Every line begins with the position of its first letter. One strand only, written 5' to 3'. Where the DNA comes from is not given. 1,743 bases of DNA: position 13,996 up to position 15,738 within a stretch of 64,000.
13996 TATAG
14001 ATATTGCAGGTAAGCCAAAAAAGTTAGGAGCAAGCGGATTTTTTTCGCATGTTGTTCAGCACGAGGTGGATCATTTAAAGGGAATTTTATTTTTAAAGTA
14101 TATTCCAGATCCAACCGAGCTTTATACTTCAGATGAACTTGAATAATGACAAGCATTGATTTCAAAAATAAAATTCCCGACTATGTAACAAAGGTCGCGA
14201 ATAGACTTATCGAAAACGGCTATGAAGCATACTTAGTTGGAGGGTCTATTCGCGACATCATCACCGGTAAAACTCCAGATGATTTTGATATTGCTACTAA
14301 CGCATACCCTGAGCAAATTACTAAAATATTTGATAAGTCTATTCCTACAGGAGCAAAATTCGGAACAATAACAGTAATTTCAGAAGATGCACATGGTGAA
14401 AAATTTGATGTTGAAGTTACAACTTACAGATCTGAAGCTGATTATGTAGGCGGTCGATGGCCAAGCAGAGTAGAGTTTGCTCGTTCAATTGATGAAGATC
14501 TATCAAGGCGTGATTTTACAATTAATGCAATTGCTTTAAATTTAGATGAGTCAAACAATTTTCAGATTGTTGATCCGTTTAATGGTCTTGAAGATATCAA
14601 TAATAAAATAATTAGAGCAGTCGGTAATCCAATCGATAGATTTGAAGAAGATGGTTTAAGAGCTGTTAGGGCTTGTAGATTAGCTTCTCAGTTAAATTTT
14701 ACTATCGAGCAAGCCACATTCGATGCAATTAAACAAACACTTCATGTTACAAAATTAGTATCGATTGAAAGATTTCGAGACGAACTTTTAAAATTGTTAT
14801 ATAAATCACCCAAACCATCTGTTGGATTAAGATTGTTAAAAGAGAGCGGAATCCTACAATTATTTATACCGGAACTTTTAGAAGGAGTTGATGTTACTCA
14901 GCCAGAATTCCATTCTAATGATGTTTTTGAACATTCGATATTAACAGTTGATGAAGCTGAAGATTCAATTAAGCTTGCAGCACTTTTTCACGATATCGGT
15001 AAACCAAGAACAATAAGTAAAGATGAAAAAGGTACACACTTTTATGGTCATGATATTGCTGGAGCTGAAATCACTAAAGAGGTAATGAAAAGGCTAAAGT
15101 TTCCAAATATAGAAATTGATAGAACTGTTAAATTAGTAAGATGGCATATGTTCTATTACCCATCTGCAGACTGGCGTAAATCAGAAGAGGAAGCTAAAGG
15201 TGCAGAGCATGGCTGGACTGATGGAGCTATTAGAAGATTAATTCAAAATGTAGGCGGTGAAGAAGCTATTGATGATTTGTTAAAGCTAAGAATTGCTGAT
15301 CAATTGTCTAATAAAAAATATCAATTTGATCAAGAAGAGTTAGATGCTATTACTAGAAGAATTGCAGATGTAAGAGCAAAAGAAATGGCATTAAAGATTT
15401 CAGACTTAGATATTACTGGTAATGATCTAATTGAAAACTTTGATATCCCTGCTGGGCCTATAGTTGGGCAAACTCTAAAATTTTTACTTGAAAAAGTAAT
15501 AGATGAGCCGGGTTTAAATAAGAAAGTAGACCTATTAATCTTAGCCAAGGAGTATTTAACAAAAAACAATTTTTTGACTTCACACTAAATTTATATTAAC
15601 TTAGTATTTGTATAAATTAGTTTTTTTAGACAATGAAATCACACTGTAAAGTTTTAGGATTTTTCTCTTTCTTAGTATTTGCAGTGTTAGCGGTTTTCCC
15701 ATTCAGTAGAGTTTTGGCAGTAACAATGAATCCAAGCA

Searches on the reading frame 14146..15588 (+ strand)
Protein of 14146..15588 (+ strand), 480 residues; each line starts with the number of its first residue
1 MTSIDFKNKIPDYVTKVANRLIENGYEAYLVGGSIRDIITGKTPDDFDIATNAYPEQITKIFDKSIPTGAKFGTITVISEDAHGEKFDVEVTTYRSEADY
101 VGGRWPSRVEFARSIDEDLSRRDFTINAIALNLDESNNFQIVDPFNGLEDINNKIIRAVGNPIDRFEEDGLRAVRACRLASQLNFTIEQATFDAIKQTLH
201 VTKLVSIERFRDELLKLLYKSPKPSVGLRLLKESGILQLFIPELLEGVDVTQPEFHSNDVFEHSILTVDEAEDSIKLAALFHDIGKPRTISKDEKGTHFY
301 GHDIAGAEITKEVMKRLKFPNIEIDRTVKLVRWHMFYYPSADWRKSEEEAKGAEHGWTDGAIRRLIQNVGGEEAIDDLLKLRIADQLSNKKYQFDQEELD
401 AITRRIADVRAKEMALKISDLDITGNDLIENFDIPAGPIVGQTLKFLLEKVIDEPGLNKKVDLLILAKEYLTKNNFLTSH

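Call 36: search_protein_families(library=pfam, proteins=[window:14146-15588:+], max_evalue=0.00001)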
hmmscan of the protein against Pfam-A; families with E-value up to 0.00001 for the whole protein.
window:14146-15588:+ (480 aa): 4 families
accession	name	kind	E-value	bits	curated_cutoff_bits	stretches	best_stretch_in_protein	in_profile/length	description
PF01743.26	PolyA_pol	-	1.5e-36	125.9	23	1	28-157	1-126/126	Poly A polymerase head domain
PF12627.12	PolyA_pol_RNAbd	-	1.6e-14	53.8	22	1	184-244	1-60/64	Probable RNA and SrmB- binding site of polymerase A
PF01966.28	HD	-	1.5e-11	45.1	22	1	270-389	22-115/116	HD domain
PF13735.12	tRNA_NucTran2_2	-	1.1e-09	38.8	27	1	312-461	26-143/149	tRNA nucleotidyltransferase domain 2 putative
